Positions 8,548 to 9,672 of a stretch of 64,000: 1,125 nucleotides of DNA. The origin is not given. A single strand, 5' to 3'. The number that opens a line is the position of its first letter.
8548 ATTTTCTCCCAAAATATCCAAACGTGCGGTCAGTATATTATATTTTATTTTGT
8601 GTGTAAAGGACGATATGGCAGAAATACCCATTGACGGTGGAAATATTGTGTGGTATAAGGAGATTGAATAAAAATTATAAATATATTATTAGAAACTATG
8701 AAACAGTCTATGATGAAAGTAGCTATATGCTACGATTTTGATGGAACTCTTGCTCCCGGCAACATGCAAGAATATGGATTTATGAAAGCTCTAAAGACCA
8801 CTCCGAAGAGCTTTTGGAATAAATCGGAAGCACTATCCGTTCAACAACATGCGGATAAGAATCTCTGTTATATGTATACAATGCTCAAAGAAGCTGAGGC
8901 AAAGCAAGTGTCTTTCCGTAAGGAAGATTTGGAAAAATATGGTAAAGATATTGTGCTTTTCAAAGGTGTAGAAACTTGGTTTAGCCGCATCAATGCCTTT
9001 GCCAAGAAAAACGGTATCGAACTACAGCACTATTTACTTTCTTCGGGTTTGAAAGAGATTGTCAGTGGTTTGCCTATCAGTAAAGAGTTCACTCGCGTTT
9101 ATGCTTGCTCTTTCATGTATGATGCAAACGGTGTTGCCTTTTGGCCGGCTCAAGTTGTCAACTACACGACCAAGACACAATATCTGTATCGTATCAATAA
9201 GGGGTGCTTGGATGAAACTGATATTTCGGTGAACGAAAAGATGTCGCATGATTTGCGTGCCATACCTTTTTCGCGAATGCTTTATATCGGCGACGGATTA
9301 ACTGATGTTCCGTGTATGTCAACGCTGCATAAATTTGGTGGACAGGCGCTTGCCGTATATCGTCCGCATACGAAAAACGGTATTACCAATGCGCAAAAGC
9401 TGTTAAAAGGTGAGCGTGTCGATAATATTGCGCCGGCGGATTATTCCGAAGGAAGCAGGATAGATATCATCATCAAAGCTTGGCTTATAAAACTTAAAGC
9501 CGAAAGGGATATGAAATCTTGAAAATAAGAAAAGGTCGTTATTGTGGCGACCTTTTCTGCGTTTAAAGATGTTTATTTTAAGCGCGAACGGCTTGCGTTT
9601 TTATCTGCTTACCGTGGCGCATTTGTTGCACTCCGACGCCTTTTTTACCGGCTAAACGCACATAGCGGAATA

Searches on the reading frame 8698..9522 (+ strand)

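Call 51: search_protein_families(library=pfam, proteins=[window:8698-9522:+], max_evalue=0.00001)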
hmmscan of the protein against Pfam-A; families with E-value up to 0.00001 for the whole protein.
window:8698-9522:+ (274 aa): 1 family
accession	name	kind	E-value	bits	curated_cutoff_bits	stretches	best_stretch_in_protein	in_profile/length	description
PF12710.13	HAD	-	4e-08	34.3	27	1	12-207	3-188/189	haloacid dehalogenase-like hydrolase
